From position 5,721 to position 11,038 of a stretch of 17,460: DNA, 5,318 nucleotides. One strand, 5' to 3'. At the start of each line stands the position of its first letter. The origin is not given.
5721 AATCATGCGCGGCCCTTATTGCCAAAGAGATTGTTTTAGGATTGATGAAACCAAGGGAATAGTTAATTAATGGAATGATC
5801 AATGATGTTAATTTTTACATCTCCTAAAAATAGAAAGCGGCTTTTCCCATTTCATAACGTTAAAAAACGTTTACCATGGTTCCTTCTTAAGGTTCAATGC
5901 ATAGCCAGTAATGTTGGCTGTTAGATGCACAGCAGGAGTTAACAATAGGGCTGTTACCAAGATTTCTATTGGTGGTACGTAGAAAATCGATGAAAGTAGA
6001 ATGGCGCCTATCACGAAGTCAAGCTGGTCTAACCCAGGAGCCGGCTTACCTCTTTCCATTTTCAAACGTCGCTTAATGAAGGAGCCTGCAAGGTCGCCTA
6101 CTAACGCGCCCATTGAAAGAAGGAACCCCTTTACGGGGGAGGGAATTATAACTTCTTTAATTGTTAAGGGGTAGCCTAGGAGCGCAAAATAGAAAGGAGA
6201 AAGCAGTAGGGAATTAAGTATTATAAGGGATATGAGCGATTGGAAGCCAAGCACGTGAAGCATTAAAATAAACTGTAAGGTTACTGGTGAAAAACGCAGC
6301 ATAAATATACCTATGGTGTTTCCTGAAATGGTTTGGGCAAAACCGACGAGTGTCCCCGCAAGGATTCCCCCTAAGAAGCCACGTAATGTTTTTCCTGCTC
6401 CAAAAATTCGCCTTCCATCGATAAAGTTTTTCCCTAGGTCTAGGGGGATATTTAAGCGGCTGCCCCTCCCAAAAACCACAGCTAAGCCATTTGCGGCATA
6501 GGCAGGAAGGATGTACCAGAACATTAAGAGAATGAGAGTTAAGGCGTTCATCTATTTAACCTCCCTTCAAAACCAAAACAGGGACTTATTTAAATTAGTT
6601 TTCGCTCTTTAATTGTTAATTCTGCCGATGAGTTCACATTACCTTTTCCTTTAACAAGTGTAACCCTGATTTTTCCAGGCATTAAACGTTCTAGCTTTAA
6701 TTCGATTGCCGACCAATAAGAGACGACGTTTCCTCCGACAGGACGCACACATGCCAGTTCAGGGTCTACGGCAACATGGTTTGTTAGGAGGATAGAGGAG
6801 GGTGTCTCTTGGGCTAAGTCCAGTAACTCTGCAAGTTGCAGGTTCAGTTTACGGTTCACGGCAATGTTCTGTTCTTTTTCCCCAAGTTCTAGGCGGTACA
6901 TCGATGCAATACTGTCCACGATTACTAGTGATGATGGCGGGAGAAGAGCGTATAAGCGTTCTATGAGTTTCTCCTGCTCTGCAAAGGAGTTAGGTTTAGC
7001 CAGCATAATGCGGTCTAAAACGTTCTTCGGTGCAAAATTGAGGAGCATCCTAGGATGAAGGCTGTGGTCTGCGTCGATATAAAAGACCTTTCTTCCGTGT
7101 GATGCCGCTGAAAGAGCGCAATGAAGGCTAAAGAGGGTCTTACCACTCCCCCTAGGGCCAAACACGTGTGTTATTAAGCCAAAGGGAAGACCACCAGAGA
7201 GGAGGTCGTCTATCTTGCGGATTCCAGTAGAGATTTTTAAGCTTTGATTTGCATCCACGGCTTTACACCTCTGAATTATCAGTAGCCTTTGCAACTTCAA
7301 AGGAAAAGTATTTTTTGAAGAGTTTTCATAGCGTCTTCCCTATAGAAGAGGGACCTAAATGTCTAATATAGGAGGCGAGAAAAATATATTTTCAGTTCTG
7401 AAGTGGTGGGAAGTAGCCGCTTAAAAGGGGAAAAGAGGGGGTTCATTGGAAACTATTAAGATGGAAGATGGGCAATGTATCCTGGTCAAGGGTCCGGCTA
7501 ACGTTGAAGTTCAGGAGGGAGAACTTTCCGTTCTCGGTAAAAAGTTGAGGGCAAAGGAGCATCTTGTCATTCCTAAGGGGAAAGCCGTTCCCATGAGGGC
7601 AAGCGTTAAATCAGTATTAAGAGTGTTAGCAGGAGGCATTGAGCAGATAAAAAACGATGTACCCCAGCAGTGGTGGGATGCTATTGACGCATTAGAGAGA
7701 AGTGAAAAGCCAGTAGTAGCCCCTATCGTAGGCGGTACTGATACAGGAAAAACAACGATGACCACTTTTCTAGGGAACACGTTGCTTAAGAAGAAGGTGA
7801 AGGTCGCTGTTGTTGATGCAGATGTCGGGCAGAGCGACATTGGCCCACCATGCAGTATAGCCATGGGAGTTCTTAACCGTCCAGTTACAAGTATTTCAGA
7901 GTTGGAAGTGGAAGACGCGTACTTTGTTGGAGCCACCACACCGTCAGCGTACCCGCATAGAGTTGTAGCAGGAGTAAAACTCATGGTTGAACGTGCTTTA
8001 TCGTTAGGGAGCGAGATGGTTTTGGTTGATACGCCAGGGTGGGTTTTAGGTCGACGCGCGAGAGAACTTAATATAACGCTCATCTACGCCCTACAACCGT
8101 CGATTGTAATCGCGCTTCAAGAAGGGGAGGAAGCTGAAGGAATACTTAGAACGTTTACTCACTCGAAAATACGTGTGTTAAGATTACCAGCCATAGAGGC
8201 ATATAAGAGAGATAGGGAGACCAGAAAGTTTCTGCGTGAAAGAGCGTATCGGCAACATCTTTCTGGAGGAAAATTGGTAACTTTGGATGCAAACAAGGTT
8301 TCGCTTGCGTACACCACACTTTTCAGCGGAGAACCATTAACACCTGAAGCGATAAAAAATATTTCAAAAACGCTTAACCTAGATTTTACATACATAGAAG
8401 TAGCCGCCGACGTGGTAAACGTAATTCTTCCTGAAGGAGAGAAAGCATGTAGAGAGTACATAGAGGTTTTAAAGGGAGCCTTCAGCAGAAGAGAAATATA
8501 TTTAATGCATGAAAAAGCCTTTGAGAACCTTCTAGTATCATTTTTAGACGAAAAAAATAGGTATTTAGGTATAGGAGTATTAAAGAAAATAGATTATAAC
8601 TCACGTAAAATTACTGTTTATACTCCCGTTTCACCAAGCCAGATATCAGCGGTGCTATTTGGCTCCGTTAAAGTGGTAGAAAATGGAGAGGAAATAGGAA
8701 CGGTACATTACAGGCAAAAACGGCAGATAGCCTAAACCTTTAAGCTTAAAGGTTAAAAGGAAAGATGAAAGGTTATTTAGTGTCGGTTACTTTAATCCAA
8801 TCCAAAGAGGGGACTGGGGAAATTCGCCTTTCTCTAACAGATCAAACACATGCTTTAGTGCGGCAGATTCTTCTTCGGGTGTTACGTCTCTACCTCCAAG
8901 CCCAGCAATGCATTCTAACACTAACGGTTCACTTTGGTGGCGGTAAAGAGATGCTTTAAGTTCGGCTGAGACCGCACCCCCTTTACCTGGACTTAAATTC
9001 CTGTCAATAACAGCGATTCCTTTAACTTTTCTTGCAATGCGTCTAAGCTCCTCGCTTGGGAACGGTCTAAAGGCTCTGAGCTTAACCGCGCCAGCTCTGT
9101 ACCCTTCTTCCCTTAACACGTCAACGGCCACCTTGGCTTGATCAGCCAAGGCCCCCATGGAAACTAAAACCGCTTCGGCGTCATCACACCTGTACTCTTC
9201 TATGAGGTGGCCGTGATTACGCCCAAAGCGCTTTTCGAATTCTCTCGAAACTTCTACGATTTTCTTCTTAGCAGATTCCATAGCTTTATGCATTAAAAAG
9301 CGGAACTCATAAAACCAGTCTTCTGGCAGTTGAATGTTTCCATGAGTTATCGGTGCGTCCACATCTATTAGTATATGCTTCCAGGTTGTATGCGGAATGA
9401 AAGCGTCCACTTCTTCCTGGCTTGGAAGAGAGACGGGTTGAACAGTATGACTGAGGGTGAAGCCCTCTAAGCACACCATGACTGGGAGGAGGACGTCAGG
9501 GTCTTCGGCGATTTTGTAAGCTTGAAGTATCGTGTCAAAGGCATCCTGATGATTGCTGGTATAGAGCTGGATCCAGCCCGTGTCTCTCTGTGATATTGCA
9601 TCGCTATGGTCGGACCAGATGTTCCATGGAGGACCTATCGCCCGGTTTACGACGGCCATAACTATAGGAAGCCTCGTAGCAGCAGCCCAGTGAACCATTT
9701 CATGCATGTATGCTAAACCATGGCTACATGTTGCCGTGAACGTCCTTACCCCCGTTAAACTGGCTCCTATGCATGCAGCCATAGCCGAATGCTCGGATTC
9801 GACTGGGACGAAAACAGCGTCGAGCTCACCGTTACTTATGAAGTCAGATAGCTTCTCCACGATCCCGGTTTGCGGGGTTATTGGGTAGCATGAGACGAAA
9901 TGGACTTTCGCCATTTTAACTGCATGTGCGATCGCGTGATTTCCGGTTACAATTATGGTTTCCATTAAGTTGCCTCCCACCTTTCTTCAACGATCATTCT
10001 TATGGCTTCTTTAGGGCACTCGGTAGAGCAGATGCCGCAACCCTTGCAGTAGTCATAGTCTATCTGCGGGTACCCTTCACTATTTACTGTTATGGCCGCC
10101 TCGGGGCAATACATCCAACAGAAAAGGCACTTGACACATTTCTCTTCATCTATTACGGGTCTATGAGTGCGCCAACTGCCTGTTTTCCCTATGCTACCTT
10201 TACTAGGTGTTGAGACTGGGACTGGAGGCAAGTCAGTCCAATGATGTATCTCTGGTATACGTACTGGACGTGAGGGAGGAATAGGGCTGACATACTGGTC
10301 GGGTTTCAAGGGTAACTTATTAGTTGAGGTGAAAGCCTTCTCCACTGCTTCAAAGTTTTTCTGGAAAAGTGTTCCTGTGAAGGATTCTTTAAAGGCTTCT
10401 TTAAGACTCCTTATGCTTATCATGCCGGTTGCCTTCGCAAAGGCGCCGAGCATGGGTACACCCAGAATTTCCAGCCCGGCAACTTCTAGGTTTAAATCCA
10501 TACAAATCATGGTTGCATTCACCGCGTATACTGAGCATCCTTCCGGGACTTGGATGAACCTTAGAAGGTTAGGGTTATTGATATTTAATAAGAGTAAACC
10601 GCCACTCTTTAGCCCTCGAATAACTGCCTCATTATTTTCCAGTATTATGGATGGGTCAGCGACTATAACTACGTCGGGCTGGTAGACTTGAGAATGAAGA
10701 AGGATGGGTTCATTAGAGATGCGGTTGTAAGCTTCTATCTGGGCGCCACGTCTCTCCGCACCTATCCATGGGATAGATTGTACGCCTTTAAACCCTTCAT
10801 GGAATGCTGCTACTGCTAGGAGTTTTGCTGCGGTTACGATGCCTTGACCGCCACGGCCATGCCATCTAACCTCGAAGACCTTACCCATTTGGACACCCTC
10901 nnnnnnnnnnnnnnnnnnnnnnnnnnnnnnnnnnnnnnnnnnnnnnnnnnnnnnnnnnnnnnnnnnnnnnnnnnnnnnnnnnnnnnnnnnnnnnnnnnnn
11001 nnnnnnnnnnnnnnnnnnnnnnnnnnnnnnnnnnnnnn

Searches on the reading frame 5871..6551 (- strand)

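Call 18: search_protein_families(library=pfam, proteins=[window:5871-6551:-], max_evalue=0.01)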
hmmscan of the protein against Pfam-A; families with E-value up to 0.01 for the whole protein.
window:5871-6551:- (226 aa): 2 families
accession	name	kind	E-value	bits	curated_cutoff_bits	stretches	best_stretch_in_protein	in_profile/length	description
PF01864.22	CarS-like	-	6.5e-54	183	22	2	132-226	81-175/175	CDP-archaeol synthase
PF01148.25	CTP_transf_1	-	0.0019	18.6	24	1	53-165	169-230/264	Cytidylyltransferase family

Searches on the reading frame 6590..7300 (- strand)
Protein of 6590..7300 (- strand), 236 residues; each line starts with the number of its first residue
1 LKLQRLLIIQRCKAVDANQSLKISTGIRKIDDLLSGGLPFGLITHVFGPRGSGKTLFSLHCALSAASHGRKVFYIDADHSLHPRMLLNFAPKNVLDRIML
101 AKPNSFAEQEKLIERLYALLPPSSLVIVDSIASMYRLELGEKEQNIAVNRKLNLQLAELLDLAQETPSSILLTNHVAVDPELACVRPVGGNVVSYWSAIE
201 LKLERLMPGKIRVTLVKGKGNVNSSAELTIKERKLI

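Call 18: search_protein_families(library=pfam, proteins=[window:6590-7300:-], max_evalue=0.01)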
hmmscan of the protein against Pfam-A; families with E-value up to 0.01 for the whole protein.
window:6590-7300:- (236 aa): 12 families
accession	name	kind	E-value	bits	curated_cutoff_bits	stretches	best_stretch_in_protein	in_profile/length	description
PF08423.17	Rad51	-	8.1e-23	81.4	22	1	19-218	4-223/244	Rad51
PF00154.27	RecA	-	1.4e-12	48.1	27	1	22-176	32-188/262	recA bacterial DNA recombination protein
PF06745.19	ATPase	-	1.1e-10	41.7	26.6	1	23-78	1-57/231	KaiC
PF13481.12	AAA_25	-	3.5e-08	33.7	27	1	23-179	15-193/195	AAA domain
PF13479.12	AAA_24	-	0.00097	19.5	27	1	46-145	7-87/195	AAA domain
PF01637.24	ATPase_2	-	0.0017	18.7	33.2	1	27-99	8-78/225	ATPase domain predominantly from Archaea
PF20537.3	DUF6752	-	0.0017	18.5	27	1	143-165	9-31/55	Domain of unknown function (DUF6752)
PF13191.12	AAA_16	-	0.0027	18.7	32.6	1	42-166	25-130/167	AAA ATPase domain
PF01656.29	CbiA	-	0.0029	18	25.4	1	51-83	9-41/125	CobQ/CobB/MinD/ParA nucleotide binding domain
PF25199.1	nSTAND_NTPase5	-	0.0031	17.8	34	1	44-87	44-88/145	Novel STAND NTPase 5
PF13173.12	AAA_14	-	0.0041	17.5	27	1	43-97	4-57/129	AAA domain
PF05625.17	PAXNEB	-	0.0045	16.5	28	1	20-45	16-41/366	PAXNEB protein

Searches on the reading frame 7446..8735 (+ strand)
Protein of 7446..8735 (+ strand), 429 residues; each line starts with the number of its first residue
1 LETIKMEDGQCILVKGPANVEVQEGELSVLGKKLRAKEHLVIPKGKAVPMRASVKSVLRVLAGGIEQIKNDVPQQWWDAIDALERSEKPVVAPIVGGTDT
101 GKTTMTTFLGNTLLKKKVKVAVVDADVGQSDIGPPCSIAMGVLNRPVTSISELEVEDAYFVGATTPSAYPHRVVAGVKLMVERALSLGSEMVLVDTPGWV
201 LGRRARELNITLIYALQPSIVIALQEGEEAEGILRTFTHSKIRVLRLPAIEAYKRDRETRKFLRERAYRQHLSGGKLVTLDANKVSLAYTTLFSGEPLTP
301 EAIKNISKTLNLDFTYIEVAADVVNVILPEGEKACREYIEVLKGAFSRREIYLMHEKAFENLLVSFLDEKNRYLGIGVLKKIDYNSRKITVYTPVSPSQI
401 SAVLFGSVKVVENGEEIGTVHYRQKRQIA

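Call 18: search_protein_families(library=pfam, proteins=[window:7446-8735:+], max_evalue=0.01)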
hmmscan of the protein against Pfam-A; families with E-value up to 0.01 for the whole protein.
window:7446-8735:+ (429 aa): 2 families
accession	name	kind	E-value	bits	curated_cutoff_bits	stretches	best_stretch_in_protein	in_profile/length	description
PF16575.11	CLP1_P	-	2.3e-38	132.3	26.6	1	96-273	1-187/188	mRNA cleavage and polyadenylation factor CLP1 P-loop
PF01656.29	CbiA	-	1.4e-05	25.5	25.4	1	96-176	6-54/125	CobQ/CobB/MinD/ParA nucleotide binding domain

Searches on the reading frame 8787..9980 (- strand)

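Call 19: search_protein_families(library=pfam, proteins=[window:8787-9980:-], max_evalue=0.01)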
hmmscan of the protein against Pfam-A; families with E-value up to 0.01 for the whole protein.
window:8787-9980:- (397 aa): 3 families
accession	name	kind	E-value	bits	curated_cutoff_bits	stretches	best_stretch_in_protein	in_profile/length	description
PF01855.24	POR_N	-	2.4e-74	250.4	27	1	19-244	1-229/231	Pyruvate flavodoxin/ferredoxin oxidoreductase, thiamine diP-bdg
PF17147.9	PFOR_II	-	3.2e-30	104.9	27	1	268-370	1-101/102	Pyruvate:ferredoxin oxidoreductase core domain II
PF02780.25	Transketolase_C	-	2.8e-06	27.7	25.9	1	264-354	6-97/124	Transketolase, C-terminal domain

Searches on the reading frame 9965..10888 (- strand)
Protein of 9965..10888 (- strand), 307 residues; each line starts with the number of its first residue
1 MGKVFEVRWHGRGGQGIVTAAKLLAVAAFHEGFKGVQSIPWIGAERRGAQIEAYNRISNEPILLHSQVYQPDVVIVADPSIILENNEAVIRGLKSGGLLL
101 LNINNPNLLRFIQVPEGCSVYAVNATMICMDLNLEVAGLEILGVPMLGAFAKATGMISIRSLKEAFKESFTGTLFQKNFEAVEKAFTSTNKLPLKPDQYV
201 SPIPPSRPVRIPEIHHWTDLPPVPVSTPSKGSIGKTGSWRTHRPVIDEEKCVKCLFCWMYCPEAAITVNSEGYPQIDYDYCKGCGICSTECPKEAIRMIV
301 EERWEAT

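Call 19: search_protein_families(library=pfam, proteins=[window:9965-10888:-], max_evalue=0.01)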
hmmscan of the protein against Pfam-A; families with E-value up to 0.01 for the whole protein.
window:9965-10888:- (307 aa): 10 families
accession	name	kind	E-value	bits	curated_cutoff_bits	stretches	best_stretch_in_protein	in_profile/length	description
PF01558.24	POR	-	1.7e-30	106.9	27.4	1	13-186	1-172/173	Pyruvate ferredoxin/flavodoxin oxidoreductase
PF00037.32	Fer4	-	7.6e-14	51.3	21.1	2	274-297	1-24/24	4Fe-4S binding domain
PF14697.11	Fer4_21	-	2.8e-11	43.8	35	1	245-298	2-59/59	4Fe-4S dicluster domain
PF12837.12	Fer4_6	-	2.1e-10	40.4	25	2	274-296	2-24/24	4Fe-4S binding domain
PF12838.12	Fer4_7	-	1.7e-07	32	27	1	250-295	1-52/52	4Fe-4S dicluster domain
PF12797.12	Fer4_2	-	4.6e-07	29.8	24.5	1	273-292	2-21/22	4Fe-4S binding domain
PF13237.11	Fer4_10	-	1.5e-06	28.5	25.5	2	244-292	2-53/53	4Fe-4S dicluster domain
PF13484.11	Fer4_16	-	1.7e-05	25.9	30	0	281-305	2-25/66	4Fe-4S double cluster binding domain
PF13187.11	Fer4_9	-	0.0002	21.8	27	1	250-296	1-52/52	4Fe-4S dicluster domain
PF25160.1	LdpA_Fe-S-bd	-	0.0004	20.5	27.6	1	257-299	9-46/49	LdpA Fe-S cluster-binding domain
